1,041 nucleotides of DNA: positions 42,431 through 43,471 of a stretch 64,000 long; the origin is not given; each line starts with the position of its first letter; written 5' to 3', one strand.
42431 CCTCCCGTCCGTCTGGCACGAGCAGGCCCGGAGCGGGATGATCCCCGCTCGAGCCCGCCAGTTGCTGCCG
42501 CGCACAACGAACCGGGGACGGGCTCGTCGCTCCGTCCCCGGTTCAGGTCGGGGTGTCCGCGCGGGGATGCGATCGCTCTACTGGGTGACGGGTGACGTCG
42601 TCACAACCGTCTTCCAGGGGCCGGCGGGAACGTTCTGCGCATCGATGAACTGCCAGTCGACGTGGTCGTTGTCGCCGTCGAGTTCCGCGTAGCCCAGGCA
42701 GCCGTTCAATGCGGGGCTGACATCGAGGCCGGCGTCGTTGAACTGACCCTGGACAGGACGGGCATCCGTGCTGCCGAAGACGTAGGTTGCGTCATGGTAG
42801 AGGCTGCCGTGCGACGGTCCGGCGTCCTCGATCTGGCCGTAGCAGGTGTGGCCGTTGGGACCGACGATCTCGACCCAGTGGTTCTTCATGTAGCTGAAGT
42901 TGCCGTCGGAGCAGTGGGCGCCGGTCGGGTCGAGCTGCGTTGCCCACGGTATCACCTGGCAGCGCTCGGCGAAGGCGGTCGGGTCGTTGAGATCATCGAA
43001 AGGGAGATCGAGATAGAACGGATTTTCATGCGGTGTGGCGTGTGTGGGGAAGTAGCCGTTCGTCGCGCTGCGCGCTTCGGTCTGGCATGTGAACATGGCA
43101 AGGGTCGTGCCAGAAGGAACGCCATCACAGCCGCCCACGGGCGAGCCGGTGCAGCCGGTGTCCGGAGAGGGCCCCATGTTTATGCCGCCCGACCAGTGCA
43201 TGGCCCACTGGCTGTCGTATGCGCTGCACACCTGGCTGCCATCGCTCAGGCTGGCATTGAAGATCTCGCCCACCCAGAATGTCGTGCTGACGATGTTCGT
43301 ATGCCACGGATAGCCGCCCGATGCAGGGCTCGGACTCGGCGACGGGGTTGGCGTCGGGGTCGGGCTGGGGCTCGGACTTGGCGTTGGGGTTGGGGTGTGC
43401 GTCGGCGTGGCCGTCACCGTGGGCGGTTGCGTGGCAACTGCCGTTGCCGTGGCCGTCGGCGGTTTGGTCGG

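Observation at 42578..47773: Pair of large secreted proteins built from a repeated about 160-aa module (four copies) of unassigned family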

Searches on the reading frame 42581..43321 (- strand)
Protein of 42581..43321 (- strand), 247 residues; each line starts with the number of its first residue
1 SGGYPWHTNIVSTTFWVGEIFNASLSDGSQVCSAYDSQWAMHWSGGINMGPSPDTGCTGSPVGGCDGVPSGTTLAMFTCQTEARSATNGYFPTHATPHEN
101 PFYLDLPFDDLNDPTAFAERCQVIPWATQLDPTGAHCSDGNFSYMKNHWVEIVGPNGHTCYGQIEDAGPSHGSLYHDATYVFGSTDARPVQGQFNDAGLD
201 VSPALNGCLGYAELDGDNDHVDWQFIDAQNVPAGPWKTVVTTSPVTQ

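Call 8: search_solved_structures(query=window:42581-43321:-, max_evalue=10, show_alignments=2)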
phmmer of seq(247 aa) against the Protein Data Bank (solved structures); distinct sequences matched with E-value up to 10: 3.
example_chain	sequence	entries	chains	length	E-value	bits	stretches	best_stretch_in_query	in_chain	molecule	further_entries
6z5r_H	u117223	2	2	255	0.11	15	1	54-115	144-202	H subunit of photosynthetic reaction center complex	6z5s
1z7p_A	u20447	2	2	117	1.3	11.5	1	24-69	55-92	glutaredoxin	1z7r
2e7p_A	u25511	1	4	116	1.3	11.4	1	24-68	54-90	Glutaredoxin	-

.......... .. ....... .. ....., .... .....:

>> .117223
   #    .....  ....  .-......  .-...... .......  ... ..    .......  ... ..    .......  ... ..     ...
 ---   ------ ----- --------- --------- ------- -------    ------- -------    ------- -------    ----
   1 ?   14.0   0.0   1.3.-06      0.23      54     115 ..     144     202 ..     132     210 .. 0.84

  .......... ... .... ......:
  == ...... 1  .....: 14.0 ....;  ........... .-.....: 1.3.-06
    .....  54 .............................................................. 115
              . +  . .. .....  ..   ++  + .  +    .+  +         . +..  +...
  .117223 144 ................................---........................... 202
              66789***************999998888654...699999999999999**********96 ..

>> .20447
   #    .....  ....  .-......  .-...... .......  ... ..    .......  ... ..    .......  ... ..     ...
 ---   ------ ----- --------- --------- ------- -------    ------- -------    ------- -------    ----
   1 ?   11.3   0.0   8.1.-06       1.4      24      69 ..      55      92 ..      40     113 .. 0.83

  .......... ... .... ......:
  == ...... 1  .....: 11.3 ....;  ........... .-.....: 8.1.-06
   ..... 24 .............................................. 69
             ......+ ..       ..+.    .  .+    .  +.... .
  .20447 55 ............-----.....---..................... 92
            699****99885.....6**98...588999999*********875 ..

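Call 17: find_homologous_proteins(query=window:42581-43321:-)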
Query seq(247 aa) (247 aa): 1386 proteins with E <= 0.001 among 1646 candidates; the best 120 are listed.
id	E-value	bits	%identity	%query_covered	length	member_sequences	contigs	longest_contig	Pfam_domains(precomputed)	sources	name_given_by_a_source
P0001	1.8e-124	433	76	99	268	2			-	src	-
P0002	1.3e-119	417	72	98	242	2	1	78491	-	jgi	jgi:hypothetical protein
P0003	2.9e-119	415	72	100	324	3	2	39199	-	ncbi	ncbi:MAG: hypothetical protein ACXVRZ_04100 [Gaiellaceae bacterium]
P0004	4.5e-119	415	73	99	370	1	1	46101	-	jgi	jgi:hypothetical protein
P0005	1.9e-118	413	72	98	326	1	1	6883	PF16841.12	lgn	-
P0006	1.7e-117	410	71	98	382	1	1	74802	PF17957.8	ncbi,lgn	-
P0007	6.7e-117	408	70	100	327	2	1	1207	-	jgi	jgi:hypothetical protein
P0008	4.0e-116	405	70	98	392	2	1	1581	PF17957.8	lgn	-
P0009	4.2e-115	402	73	98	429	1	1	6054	-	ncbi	-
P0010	4.4e-115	402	71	98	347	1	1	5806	PF00404.25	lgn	-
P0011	5.5e-115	401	72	99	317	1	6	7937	-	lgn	-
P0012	1.0e-114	401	68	100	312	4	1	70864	-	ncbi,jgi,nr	ncbi:MAG TPA: hypothetical protein VHC67_15910 [Gaiellaceae bacterium]|jgi:hypothetical protein|nr:h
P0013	1.1e-114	401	69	98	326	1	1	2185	-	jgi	jgi:hypothetical protein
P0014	1.6e-114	400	68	98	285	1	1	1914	-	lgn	-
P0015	3.3e-114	399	71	100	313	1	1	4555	-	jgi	jgi:hypothetical protein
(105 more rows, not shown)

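Call 27: predict_structure(alignment_id=A2)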
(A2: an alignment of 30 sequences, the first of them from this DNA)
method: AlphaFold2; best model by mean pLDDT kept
length: 247 residues; sequences in the alignment: 30
mean_pLDDT: 78.8   pTM: 0.80
mean pLDDT of the five models: 78.8, 77.1, 75.0, 68.5, 64.8
residues with pLDDT >= 90: 100; 70-90: 73; 50-70: 55; < 50: 19
segments of 3 or more residues with pLDDT < 50: 17-23, 25-29, 31-36
pLDDT, mean of each block of 10 residues (from residue 1): 82 63 44 49 63 65 66 73 85 79 90 92 94 95 93 96 76 80 88 66 90 78 95 94 75
secondary structure, 60 per line:
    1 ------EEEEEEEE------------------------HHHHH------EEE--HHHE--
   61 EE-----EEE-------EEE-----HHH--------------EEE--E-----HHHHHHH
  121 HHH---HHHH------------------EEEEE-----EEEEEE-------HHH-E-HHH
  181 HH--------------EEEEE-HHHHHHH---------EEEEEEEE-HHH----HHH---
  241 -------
elements in order: E7-14 H39-43 E50-52 E68-70 E78-80 E103-105 H114-123 H127-130 E149-153 E159-164 H178-182 E197-201 H203-209 E219-226

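Call 30: fold_search(model_id=the predicted structure, library=pdb)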
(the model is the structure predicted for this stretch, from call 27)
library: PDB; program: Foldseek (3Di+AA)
matches with E <= 10: 408; with E <= 0.001: 0
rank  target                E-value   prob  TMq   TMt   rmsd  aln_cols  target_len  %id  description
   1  6ti2_A                4.9e-03  0.92  0.19  0.28   9.2        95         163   19  Structure of the Ustilago maydis chorismate mutase 1 in complex with KWL1-b from Zea mays (released 2020-05-06)
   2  6fpg_E                6.7e-03  0.97  0.22  0.32   8.4        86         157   16  Structure of the Ustilago maydis chorismate mutase 1 in complex with a Zea mays kiwellin (released 2019-01-16)
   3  6fpg_H                1.3e-02  0.97  0.22  0.34   7.8        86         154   19  Structure of the Ustilago maydis chorismate mutase 1 in complex with a Zea mays kiwellin (released 2019-01-16)
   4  4pmk_A                1.3e-02  0.92  0.21  0.31   7.1        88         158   17  Crystal structure of kiwellin (released 2014-08-13)
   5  6fpg_I                1.6e-02  0.92  0.21  0.33   7.0        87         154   17  Structure of the Ustilago maydis chorismate mutase 1 in complex with a Zea mays kiwellin (released 2019-01-16)
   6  4pmk_B                1.6e-02  0.90  0.21  0.34   7.1        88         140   17  Crystal structure of kiwellin (released 2014-08-13)
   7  4avr_A                2.5e-02  0.96  0.21  0.50   4.0        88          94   12  Crystal structure of the hypothetical protein Pa4485 from Pseudomonas aeruginosa (released 2013-01-09)
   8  6fpg_D                2.7e-02  0.91  0.22  0.34   7.7        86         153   19  Structure of the Ustilago maydis chorismate mutase 1 in complex with a Zea mays kiwellin (released 2019-01-16)
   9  4x9u_A                3.7e-02  0.54  0.22  0.29  10.9       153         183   14  Crystal structure of the kiwifruit allergen Act d 5 (released 2015-07-29)
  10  4x9u_B                4.5e-02  0.66  0.23  0.38  10.8       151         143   14  Crystal structure of the kiwifruit allergen Act d 5 (released 2015-07-29)
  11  8kea_A                7.4e-02  0.75  0.20  0.06   5.0        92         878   10  Cyanophage A-1(L) baseplate-initiators (released 2024-04-10)
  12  2kqa_MODEL_1_A        9.6e-02  0.80  0.21  0.39   2.7        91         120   15  The solution structure of the fungal elicitor Cerato-Platanin (released 2011-03-23)
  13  7wvr                  1.8e-01  0.38  0.19  0.23   6.3        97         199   18  Crystal structure of Talaromyces leycettanus JCM12802 expansin (released 2022-12-14)
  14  8hl7_B                4.7e-01  0.51  0.20  0.12   2.6        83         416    8  Crystal structure of p97 N/D1 in complex with a valosin-containing protein methyltransferase (released 2023-07-12)
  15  1kzz_A                6.8e-01  0.02  0.11  0.13  10.6       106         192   10  DOWNSTREAM REGULATOR TANK BINDS TO THE CD40 RECOGNITION SITE ON TRAF3 (released 2002-04-10)
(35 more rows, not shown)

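Call 51: find_encoding_contigs(protein=P0003, flank=6000, max_places=2)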
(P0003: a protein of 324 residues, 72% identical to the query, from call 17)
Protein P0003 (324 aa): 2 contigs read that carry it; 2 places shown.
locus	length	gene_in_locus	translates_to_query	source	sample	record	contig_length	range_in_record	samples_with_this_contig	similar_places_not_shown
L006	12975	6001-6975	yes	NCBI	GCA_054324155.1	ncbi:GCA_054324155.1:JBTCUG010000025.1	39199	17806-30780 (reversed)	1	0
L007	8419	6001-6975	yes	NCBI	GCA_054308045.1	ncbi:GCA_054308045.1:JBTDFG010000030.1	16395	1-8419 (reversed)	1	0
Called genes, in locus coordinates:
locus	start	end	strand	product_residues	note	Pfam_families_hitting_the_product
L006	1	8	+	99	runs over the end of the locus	-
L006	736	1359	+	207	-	-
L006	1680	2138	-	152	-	-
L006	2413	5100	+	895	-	-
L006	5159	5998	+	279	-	PF03734:YkuD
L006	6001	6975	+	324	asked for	-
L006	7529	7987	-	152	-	PF01551:Peptidase_M23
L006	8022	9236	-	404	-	PF13527:Acetyltransf_9, PF00583:Acetyltransf_1 (weak), PF17668:Acetyltransf_17, PF13530:SCP2_2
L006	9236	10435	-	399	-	PF00583:Acetyltransf_1, PF13527:Acetyltransf_9, PF13508:Acetyltransf_7 (weak), PF17668:Acetyltransf_17, PF13530:SCP2_2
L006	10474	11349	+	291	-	-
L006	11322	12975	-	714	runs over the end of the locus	PF00580:UvrD-helicase, PF13245:AAA_19, PF13604:AAA_30 (faint), PF01443:Viral_helicase1 (faint), PF13361:UvrD_C, PF13538:UvrD_C_2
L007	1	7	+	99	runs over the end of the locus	-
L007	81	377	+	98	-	-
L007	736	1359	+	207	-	-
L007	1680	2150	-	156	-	-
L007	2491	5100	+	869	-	-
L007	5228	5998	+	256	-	PF03734:YkuD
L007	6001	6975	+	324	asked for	-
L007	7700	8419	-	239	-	PF17668:Acetyltransf_17, PF13530:SCP2_2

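Call 52: find_encoding_contigs(protein=P0006, flank=6000, max_places=2)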
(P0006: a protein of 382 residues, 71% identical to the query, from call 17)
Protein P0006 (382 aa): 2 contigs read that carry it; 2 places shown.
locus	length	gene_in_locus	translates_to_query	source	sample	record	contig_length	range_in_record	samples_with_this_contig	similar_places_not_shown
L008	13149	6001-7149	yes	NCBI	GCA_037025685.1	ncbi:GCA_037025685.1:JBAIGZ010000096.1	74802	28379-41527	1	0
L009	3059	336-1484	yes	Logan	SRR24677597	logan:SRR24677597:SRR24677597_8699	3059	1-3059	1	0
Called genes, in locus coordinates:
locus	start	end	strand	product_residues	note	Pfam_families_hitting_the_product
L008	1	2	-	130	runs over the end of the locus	PF01641:SelR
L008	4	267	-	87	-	PF13490:zf-HC2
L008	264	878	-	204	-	PF04542:Sigma70_r2, PF08281:Sigma70_r4_2, PF04545:Sigma70_r4 (weak)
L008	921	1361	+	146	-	PF03640:Lipoprotein_15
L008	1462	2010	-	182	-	PF03807:F420_oxidored (faint)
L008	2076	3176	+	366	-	PF08240:ADH_N, PF16912:Glu_dehyd_C (weak), PF00107:ADH_zinc_N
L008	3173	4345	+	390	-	PF00108:Thiolase_N, PF22691:Thiolase_C_1 (faint), PF02803:Thiolase_C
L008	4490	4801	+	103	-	PF25023:TEN_YD-shell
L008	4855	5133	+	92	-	-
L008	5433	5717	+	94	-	-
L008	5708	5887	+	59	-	-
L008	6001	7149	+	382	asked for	PF17957:Big_7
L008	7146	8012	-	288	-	PF00561:Abhydrolase_1, PF12146:Hydrolase_4, PF12697:Abhydrolase_6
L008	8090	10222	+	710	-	PF03176:MMPL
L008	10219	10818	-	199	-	PF09335:VTT_dom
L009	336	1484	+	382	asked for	PF17957:Big_7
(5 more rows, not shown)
